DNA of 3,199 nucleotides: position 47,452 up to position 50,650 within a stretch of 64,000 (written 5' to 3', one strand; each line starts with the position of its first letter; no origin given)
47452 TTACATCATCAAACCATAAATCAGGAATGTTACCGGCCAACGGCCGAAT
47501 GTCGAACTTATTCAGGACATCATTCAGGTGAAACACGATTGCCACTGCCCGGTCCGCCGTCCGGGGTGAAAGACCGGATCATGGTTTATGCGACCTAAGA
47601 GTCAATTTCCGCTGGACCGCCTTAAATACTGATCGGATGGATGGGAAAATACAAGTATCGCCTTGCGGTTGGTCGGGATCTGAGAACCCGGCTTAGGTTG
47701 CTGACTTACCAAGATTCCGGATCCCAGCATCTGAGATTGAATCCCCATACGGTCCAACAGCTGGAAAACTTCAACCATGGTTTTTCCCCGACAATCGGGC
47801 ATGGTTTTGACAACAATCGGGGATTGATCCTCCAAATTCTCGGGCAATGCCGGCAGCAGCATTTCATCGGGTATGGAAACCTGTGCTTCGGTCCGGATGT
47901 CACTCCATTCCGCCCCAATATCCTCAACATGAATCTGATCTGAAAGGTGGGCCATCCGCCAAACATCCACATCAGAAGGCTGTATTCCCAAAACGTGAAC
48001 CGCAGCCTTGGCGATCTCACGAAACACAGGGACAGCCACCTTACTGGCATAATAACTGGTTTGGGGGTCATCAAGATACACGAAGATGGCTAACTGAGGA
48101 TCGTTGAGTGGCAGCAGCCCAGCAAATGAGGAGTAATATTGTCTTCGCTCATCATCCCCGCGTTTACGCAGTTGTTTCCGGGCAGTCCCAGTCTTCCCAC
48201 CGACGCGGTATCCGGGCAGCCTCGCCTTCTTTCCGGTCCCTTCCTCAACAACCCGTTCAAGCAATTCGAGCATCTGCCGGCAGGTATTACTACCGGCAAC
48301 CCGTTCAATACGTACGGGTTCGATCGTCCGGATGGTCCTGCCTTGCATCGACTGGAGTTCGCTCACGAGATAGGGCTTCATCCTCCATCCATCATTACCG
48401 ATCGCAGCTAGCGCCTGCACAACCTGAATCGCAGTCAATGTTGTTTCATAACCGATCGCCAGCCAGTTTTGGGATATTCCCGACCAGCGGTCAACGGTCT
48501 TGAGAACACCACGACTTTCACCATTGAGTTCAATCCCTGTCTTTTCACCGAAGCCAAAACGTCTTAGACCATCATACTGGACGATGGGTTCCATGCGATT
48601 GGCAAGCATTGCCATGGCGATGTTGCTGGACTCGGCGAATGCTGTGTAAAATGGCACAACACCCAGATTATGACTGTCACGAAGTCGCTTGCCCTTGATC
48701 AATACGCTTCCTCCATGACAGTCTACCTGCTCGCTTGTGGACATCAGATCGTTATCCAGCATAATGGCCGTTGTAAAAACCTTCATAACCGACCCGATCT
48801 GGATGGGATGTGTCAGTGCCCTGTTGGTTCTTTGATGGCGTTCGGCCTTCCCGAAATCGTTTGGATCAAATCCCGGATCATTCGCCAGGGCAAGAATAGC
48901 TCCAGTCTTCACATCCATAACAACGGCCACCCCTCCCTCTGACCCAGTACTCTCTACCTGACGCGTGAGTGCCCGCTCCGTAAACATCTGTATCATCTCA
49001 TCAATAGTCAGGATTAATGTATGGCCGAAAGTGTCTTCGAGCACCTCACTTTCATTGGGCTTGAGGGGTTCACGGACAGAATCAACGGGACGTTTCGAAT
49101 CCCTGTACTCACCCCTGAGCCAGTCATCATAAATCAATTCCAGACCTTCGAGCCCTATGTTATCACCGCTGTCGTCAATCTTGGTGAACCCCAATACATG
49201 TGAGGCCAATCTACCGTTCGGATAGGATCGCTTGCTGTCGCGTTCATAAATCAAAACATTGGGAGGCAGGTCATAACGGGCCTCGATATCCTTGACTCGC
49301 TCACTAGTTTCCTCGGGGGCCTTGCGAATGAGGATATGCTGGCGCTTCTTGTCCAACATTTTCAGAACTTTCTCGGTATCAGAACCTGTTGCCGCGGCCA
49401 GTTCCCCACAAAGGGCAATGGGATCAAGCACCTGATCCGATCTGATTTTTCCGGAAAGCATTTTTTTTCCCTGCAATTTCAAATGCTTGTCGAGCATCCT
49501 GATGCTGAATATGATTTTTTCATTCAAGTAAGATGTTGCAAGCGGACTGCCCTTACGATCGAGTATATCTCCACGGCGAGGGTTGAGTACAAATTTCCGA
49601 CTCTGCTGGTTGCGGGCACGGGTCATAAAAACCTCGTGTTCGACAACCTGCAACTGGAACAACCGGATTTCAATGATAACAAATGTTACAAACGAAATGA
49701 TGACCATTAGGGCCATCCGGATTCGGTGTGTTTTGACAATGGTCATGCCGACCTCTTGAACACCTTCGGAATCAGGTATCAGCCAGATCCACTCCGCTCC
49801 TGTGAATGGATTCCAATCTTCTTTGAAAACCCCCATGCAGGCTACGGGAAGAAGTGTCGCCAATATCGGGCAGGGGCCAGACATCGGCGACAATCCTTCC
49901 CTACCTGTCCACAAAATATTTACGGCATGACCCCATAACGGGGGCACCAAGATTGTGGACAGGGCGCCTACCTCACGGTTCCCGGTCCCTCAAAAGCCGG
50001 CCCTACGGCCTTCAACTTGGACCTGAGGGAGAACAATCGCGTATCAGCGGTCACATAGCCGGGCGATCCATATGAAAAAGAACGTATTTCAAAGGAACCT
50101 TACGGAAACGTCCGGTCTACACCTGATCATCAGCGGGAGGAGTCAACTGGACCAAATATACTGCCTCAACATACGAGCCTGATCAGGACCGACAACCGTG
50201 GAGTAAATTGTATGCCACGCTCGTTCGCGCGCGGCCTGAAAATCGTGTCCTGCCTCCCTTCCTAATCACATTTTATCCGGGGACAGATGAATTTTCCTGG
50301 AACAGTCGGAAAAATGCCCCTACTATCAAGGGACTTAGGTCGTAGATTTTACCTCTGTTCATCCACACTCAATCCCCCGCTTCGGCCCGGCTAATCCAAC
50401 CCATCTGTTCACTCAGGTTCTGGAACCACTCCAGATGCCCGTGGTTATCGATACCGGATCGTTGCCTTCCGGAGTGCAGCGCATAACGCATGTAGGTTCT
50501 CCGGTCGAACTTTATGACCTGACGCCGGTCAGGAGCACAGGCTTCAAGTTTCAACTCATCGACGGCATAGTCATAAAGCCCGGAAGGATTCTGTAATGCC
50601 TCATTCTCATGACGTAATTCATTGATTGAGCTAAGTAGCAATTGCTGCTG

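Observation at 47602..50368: FtsI with a C-terminal PASTA domain and an ORF-less ~600-bp gap between ftsL and ftsI inside the dcw cluster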

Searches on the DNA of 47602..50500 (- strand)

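Call 7: search_rna_families(source=window, start=49600, end=50500, threshold=evalue, max_evalue=10)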
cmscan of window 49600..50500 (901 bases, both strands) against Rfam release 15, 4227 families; matches with E-value up to 10: 2.
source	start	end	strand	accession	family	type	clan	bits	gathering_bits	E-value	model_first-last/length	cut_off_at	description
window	49849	49898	+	RF03702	MIR851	Gene; miRNA;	-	17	90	3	1-108/108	no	MIR851 microRNA precursor family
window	49693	49711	+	RF01133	sR3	Gene; snRNA; snoRNA; CD-box;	-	10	41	9.1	1-55/55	no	Small nucleolar RNA sR3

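Call 39: search_rna_families(sources=[L002, L003, L004, L005, L006, L007, L008, L009, L088, L089, L090, L125, L127, L128], threshold=gathering)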
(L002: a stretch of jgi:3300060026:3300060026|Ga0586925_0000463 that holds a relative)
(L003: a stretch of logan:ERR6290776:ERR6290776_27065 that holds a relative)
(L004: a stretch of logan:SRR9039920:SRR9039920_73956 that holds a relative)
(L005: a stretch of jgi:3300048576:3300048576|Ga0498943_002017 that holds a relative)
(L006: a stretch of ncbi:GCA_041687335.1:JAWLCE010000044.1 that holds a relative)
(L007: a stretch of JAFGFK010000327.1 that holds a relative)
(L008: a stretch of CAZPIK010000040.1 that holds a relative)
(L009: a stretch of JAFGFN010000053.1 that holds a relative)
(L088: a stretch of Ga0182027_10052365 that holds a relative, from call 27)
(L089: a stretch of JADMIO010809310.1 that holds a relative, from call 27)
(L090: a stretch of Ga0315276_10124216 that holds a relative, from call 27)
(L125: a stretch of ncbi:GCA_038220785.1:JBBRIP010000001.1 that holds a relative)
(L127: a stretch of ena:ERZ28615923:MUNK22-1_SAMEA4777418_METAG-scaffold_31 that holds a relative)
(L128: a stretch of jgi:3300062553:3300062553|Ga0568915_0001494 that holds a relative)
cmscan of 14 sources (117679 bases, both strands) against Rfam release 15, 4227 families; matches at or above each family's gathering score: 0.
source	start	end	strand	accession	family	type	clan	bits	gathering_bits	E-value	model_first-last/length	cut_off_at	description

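Call 40: search_rna_families(source=L088, start=1950, end=2660, threshold=evalue, max_evalue=10)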
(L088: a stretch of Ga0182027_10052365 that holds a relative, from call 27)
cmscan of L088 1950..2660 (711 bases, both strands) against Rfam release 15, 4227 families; matches with E-value up to 10: 0.
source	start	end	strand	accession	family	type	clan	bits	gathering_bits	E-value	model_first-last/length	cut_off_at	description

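Call 73: search_with_rna_model(model_id=R1, sources=[L129, L130, L099, L100, L101, L102, L103, L104, L105, L106, L107, L108, L109, L110, L111, L112, L113, L114, L115, L116, L117, L118, L119, L120, L121, L122, L123, L124], max_evalue=10, show_alignments=2)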
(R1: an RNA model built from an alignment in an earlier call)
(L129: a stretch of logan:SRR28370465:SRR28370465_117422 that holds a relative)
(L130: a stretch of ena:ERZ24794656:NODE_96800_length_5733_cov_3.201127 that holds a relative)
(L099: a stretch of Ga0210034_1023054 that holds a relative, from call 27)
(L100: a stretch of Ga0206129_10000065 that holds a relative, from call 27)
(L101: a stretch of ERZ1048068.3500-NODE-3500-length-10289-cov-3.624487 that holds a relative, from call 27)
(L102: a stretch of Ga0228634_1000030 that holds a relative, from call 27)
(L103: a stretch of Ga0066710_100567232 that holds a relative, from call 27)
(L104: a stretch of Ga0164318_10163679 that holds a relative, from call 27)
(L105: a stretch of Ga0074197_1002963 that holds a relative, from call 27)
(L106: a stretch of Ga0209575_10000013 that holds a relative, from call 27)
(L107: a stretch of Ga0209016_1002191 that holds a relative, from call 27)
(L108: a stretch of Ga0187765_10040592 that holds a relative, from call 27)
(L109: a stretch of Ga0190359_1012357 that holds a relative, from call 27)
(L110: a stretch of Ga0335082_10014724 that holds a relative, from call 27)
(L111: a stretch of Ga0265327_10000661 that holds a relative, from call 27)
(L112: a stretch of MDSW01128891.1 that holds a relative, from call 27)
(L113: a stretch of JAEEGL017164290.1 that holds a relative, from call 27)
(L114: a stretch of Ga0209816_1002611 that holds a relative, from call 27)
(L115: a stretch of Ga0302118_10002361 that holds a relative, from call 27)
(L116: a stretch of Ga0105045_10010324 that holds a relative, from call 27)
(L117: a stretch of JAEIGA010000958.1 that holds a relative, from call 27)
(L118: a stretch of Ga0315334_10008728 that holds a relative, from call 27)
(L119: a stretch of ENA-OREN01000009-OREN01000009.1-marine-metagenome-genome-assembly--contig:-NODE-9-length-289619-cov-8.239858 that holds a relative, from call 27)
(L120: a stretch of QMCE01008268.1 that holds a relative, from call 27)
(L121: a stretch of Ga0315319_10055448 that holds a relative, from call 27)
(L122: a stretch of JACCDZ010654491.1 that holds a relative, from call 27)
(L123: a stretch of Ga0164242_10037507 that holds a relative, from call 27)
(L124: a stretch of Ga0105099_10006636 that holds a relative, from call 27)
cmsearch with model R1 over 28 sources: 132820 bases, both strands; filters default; matches with E-value up to 10: 2.
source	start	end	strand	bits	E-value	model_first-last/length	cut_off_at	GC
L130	2795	2927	+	21.3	0.00031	1-178/178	no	0.59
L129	1376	1498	+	20.4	0.00054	1-178/178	no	0.6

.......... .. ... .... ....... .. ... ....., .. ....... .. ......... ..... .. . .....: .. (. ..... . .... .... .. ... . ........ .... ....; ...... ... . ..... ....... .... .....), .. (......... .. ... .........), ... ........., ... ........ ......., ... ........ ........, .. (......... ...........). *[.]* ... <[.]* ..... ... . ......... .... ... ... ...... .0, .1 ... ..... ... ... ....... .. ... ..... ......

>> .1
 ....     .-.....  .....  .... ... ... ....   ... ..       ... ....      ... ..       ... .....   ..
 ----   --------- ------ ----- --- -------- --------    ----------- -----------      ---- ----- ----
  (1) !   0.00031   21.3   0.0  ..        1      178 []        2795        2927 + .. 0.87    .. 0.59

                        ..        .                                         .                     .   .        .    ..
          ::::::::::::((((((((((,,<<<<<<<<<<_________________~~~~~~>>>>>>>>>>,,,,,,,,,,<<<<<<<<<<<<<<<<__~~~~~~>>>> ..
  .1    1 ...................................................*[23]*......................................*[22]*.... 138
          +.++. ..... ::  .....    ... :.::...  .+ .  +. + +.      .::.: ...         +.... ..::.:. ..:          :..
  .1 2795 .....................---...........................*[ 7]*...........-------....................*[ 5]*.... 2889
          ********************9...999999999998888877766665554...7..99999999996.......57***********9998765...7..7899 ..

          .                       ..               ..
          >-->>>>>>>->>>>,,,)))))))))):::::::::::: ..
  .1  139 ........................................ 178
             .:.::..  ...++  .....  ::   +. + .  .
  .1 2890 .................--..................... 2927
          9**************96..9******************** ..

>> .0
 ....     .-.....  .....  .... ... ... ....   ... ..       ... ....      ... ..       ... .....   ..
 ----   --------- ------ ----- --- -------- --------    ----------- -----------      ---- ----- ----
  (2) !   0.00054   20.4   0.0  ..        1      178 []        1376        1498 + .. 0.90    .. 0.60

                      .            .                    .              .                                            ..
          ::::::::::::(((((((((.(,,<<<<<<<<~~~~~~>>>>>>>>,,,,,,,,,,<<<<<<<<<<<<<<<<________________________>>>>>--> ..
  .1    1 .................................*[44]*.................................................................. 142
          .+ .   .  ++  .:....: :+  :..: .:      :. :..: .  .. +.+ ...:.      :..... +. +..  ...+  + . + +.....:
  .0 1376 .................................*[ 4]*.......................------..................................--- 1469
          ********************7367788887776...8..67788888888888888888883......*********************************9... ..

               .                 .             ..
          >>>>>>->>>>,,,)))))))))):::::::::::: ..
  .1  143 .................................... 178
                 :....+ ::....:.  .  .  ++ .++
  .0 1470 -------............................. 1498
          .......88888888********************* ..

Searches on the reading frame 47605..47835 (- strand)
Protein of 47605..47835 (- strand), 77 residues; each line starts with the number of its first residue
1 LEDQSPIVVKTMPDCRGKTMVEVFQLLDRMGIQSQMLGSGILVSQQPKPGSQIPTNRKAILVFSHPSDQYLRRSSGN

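Call 64: search_solved_structures(query=A8, max_evalue=1, show_alignments=2)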
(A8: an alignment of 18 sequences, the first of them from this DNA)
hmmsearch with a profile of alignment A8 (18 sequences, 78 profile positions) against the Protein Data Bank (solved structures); distinct sequences matched with E-value up to 1: 23.
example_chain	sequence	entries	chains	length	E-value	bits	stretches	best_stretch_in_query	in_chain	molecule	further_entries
7o61_A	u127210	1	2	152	3.6e-11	45.6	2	6-62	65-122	Penicillin-binding protein 1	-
7o4c_A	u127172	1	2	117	7.5e-11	44.6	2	6-60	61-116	Penicillin-binding protein 1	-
7o49_A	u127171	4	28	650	1.1e-08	37.6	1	6-60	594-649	Penicillin-binding protein 1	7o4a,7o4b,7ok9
2kui_A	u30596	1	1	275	1.1e-07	34.4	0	5-59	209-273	Serine/threonine-protein kinase pknB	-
5e12_A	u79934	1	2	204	2.8e-06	29.9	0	5-59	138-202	Serine/threonine-protein kinase PknB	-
5e0z_A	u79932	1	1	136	7e-05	25.4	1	5-60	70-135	Serine/threonine-protein kinase PknB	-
2kuf_A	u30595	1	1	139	7.2e-05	25.4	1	5-60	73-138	Serine/threonine-protein kinase pknB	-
2z2l_C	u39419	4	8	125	0.00032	23.3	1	4-58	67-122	Penicillin-binding protein 2X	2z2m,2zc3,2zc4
5u47_A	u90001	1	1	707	0.0089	18.7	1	7-59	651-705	Penicillin binding protein 2X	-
5e0y_A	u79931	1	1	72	0.012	18.2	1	5-60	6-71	Serine/threonine-protein kinase PknB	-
1pmd_A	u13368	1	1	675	0.018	17.7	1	4-58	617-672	PEPTIDOGLYCAN SYNTHESIS MULTIFUNCTIONAL ENZYME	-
5nod_A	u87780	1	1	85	0.019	17.6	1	31-54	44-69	Serine/threonine-protein kinase StkP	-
1qme_A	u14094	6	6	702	0.019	17.6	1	4-58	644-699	PENICILLIN-BINDING PROTEIN 2X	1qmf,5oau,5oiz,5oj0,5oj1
1pyy_A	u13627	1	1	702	0.019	17.6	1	4-58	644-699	Penicillin-binding protein 2X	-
2kue_A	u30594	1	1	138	0.025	17.3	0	5-50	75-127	Serine/threonine-protein kinase pknB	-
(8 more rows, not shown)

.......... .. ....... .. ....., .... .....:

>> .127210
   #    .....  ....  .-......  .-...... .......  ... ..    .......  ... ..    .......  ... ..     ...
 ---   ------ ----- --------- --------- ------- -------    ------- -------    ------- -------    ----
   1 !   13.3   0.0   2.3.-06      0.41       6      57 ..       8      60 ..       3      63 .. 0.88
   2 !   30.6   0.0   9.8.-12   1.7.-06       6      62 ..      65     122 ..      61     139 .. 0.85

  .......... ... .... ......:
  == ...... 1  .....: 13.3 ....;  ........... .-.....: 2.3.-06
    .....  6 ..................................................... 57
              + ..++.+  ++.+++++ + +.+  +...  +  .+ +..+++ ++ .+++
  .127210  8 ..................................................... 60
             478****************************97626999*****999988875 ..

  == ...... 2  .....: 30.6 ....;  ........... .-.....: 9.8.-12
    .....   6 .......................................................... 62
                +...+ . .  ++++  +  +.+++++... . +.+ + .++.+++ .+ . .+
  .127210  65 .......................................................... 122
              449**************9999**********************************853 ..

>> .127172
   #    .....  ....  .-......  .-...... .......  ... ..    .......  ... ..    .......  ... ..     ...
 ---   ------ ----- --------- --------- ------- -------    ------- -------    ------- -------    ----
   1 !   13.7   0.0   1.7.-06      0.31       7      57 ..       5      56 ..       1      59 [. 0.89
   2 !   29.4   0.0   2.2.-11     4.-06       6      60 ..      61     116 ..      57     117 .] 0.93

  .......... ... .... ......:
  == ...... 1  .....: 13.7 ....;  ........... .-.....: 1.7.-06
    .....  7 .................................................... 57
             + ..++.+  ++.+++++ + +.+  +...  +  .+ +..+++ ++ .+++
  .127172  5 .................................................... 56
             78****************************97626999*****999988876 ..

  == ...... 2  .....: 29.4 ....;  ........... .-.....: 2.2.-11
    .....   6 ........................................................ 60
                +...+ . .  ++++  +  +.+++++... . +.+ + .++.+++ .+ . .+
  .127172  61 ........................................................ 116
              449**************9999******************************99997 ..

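Call 65: search_protein_families(library=pfam, alignment_id=A8, max_evalue=0.01)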
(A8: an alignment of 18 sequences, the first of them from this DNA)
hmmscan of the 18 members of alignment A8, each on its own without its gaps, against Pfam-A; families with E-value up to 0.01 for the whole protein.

A. member 1, seq(77 aa): 1 family
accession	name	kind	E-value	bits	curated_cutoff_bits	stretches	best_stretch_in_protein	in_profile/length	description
PF03793.24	PASTA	-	5.1e-07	30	23.2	1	11-64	2-63/64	PASTA domain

B. families by the number of members that match (of 18 scanned): 1 family
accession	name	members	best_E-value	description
PF03793.24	PASTA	18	5.8e-10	PASTA domain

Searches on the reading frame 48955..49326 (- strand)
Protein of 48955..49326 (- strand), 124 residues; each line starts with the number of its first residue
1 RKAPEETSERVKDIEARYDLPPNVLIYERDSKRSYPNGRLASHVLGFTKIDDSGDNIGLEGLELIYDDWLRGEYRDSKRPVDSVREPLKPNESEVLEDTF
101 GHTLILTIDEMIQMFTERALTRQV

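Call 27: find_related_loci(query=A3, collection=metagenome_contigs, flank=3000)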
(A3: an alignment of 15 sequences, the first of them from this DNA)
Query A3 (124 aa) in metagenome_contigs; peptide patterns used: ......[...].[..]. (x = any residue, [..] = any of these).
94 stretches matched a pattern; 38 encode a relative of the query (tblastn E <= 1e-3); 38 distinct loci.
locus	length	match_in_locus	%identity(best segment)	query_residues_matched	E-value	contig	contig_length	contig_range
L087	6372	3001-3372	55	1-124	6e-43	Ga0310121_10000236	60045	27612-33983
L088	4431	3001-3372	51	1-124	1e-39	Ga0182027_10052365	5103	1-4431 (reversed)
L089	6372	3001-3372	43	1-124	3e-31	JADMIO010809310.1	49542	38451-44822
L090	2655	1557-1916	38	5-124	6e-23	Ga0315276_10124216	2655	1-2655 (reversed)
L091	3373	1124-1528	32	12-122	4e-11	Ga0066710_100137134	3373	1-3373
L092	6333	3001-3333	35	27-123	8e-11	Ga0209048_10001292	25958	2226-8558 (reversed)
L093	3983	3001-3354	37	15-120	2e-10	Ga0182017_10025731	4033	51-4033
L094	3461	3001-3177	47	27-73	3e-10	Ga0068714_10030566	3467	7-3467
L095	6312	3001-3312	36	30-120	6e-10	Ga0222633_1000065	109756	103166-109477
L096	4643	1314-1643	36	25-120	2e-9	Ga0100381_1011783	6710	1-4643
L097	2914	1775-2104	36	25-120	2e-9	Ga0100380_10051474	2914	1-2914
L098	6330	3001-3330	35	25-120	3e-9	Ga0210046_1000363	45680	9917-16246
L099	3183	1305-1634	36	25-120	3e-9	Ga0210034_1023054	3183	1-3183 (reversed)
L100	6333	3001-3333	30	25-123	5e-8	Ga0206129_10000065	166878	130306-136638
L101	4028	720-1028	32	33-123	5e-8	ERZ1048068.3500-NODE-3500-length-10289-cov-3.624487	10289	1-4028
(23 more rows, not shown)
